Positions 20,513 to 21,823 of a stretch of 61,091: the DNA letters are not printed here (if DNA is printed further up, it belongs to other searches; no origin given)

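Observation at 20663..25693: Tandemly duplicated, translationally coupled two-gene envelope-protein cassette (A1-B1 / A2-B2) of unrecognised family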

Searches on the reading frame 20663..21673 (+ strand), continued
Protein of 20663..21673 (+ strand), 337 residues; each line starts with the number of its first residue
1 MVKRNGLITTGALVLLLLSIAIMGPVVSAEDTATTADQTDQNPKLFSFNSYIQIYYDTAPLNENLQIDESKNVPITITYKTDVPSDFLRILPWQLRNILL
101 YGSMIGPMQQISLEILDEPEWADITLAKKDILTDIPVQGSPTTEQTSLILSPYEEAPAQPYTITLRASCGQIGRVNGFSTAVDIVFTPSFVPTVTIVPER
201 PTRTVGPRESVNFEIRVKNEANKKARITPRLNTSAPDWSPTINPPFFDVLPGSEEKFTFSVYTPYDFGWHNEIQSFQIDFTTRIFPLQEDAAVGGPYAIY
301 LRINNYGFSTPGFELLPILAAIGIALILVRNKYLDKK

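Call 58: search_protein_families(library=pfam, alignment_id=A5, max_evalue=0.01)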
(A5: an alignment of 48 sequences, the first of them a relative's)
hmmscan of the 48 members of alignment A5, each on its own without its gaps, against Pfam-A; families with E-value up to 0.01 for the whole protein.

A. member 1, P0244 (337 aa): 0 families

B. families by the number of members that match (of 48 scanned): 5 families
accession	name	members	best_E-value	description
PF10633.15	NPCBM_assoc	7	0.00041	NPCBM-associated, NEW3 domain of alpha-galactosidase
PF18204.6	PGF-CTERM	5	0.00015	PGF-CTERM motif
PF22067.2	Cep192_D3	3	0.0034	Cep192 domain 3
PF17766.7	fn3_6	1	0.00098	Fibronectin type-III domain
PF08303.17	tRNA_lig_kinase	1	0.0022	tRNA ligase kinase domain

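Call 62: search_protein_families(library=pfam, proteins=[L015:5495-8800:-, L019:2369-3403:+, L019:451-1125:-, L001:19627-20373:-, L014:2400-3719:-], max_evalue=0.001)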
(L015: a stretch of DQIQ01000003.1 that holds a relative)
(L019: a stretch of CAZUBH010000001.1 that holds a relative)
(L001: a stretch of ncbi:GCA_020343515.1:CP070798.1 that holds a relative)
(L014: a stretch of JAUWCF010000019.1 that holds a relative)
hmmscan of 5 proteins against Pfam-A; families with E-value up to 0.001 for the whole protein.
L015:5495-8800:- (1101 aa): 2 families
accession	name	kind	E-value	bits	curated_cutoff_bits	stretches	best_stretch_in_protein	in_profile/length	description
PF13620.12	CarboxypepD_reg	-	2.5e-09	37.8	32.3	0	647-704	5-61/82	Carboxypeptidase regulatory-like domain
PF24107.1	DUF7382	-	0.00059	20.1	27.4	0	643-682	21-63/65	Domain of unknown function (DUF7382)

L019:2369-3403:+ (344 aa): 1 family
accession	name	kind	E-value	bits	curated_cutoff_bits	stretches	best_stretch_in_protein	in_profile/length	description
PF01040.23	UbiA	-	2.6e-25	89.6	34.2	1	24-265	2-226/250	UbiA prenyltransferase family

L019:451-1125:- (224 aa): 1 family
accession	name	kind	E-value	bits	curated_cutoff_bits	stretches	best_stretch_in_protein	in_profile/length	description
PF18916.5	Lycopene_cyc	-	6.6e-29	100.8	27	2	129-218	4-92/92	Lycopene cyclase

L001:19627-20373:- (248 aa): 0 families

L014:2400-3719:- (439 aa): 1 family
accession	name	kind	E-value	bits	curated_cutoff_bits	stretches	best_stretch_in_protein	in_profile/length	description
PF00999.27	Na_H_Exchanger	-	4e-36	125.1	26.2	1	19-407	8-363/375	Sodium/hydrogen exchanger, transmembrane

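Call 68: search_protein_families(library=ncbifam, proteins=[P0034, P0021, P0045, P0059, P0080, P0101, P0114, L019:7767-8840:+, L020:5648-6634:+], max_evalue=0.1)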
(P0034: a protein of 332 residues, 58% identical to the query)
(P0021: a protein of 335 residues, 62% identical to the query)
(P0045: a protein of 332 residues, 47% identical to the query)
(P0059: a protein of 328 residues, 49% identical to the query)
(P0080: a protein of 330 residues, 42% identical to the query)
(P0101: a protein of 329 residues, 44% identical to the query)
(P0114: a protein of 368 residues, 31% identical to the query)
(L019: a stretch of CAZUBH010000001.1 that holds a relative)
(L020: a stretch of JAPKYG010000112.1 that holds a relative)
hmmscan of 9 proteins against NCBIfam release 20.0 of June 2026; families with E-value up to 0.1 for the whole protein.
P0034 (332 aa): 3 families
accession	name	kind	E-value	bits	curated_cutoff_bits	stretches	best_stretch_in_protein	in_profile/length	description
NF045529.2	Heimdall-CTERM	domain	0.00046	20.4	24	1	307-329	2-24/26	Heimdall-CTERM domain-containing surface protein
NF033507.3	Loki-CTERM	subfamily_domain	0.0005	20.2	19.9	1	308-332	2-26/27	Loki-CTERM sorting domain-containing protein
NF041740.1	choice_anch_T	equivalog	0.0037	16.4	70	1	191-280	146-240/259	choice-of-anchor T family protein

P0021 (335 aa): 2 families
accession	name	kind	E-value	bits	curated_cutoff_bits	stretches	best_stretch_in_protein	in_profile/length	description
NF041740.1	choice_anch_T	equivalog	0.00055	19.1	70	1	161-283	111-239/259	choice-of-anchor T family protein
NF045529.2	Heimdall-CTERM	domain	0.012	16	24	1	311-333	2-24/26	Heimdall-CTERM domain-containing surface protein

P0045 (332 aa): 3 families
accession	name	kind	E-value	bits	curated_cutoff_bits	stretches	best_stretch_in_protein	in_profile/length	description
NF041740.1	choice_anch_T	equivalog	3.1e-08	33.1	70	1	191-281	145-240/259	choice-of-anchor T family protein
NF045529.2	Heimdall-CTERM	domain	2.9e-05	24.2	24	1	307-330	2-25/26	Heimdall-CTERM domain-containing surface protein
NF033507.3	Loki-CTERM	subfamily_domain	0.039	14.3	19.9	1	308-332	2-26/27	Loki-CTERM sorting domain-containing protein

P0059 (328 aa): 2 families
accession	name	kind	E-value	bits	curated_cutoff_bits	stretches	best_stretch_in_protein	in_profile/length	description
NF041740.1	choice_anch_T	equivalog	2.5e-07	30.1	70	1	188-277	146-240/259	choice-of-anchor T family protein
NF045529.2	Heimdall-CTERM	domain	0.024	15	24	1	303-326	2-25/26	Heimdall-CTERM domain-containing surface protein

P0080 (330 aa): 4 families
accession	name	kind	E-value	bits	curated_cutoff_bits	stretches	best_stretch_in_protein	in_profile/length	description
NF041740.1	choice_anch_T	equivalog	1.8e-08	33.9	70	1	190-294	147-257/259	choice-of-anchor T family protein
NF045529.2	Heimdall-CTERM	domain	5.2e-05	23.4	24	1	304-326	2-24/26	Heimdall-CTERM domain-containing surface protein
NF033507.3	Loki-CTERM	subfamily_domain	0.0024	18.1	19.9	1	305-327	2-26/27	Loki-CTERM sorting domain-containing protein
TIGR04126.1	PGF_CTERM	domain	0.031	13.9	24.5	1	302-326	3-27/28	PGF-CTERM sorting domain-containing protein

P0101 (329 aa): 3 families
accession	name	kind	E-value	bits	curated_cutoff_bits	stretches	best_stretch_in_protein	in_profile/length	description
NF041740.1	choice_anch_T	equivalog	7.5e-10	38.4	70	1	187-293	146-258/259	choice-of-anchor T family protein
NF045529.2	Heimdall-CTERM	domain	0.00019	21.7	24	1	302-327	2-25/26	Heimdall-CTERM domain-containing surface protein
NF033507.3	Loki-CTERM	subfamily_domain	0.071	13.4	19.9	1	303-328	2-26/27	Loki-CTERM sorting domain-containing protein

P0114 (368 aa): 2 families
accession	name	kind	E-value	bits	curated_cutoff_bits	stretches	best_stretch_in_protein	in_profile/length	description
NF045529.2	Heimdall-CTERM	domain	5.9e-05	23.2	24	1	343-366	2-26/26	Heimdall-CTERM domain-containing surface protein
NF033507.3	Loki-CTERM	subfamily_domain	0.015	15.6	19.9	1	344-367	2-27/27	Loki-CTERM sorting domain-containing protein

L019:7767-8840:+ (358 aa): 4 families
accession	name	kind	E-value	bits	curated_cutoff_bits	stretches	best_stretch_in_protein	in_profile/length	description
NF041740.1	choice_anch_T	equivalog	1.4e-08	34.2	70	1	219-308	148-242/259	choice-of-anchor T family protein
NF045529.2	Heimdall-CTERM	domain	1.8e-06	28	24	1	333-357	2-26/26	Heimdall-CTERM domain-containing surface protein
NF006353.0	PRK08578.1-1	subfamily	0.0072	15.8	282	1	26-99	119-188/281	preprotein translocase subunit SecF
NF033507.3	Loki-CTERM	subfamily_domain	0.015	15.5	19.9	1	334-356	2-24/27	Loki-CTERM sorting domain-containing protein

L020:5648-6634:+ (329 aa): 3 families
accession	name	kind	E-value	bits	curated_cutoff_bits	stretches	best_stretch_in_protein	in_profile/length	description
NF041740.1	choice_anch_T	equivalog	1.1e-07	31.3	70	1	188-280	146-243/259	choice-of-anchor T family protein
NF045529.2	Heimdall-CTERM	domain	0.00016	21.9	24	1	304-328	2-26/26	Heimdall-CTERM domain-containing surface protein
NF033507.3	Loki-CTERM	subfamily_domain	0.0085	16.4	19.9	1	305-328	2-25/27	Loki-CTERM sorting domain-containing protein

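Call 69: list_cluster_members(proteins=[P0244, P0249, P0255, P0265, P0272, P0280, P0296, P0308, P0312, P0258])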
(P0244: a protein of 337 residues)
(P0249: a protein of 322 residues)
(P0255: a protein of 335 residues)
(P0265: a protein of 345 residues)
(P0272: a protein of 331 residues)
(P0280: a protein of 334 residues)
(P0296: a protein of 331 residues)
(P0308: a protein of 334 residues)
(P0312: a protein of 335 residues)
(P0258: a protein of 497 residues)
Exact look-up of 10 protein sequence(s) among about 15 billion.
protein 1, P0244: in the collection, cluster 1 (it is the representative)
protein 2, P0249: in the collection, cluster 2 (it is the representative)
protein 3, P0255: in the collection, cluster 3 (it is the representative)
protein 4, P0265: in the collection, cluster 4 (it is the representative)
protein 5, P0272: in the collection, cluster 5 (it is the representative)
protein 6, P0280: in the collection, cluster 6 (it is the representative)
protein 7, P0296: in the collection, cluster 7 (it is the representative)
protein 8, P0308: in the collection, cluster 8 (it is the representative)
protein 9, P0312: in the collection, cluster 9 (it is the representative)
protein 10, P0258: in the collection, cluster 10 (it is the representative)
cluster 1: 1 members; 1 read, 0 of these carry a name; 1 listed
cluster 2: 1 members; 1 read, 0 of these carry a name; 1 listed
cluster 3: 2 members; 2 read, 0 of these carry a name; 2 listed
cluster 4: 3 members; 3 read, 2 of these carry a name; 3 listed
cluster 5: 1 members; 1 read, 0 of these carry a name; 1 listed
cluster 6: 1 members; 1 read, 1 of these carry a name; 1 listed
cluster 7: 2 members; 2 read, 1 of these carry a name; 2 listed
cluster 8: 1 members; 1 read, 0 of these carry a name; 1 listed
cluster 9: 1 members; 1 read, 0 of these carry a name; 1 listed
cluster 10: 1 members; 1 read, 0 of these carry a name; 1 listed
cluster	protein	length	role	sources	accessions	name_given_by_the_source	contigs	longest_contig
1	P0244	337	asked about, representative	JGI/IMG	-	-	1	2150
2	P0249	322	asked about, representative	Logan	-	-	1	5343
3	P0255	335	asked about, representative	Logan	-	-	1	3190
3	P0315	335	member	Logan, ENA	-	-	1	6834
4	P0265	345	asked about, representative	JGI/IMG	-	hypothetical protein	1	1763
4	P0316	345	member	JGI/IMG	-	hypothetical protein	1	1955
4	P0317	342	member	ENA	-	-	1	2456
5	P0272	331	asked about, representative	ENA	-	-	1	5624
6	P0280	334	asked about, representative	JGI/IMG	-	hypothetical protein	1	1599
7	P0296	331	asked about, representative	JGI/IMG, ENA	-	-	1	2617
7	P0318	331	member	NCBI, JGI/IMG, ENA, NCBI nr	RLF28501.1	MAG: hypothetical protein DRN05_03920 [Thermoplasmata archaeon]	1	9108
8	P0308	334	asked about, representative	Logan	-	-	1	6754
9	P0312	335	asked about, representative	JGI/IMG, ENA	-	-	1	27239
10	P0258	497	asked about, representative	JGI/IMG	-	-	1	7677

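Call 84: search_protein_families(library=phrogs, proteins=[window:20663-21673:+], max_evalue=0.01)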
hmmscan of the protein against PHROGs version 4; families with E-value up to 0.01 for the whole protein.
window:20663-21673:+ (337 aa): 0 families
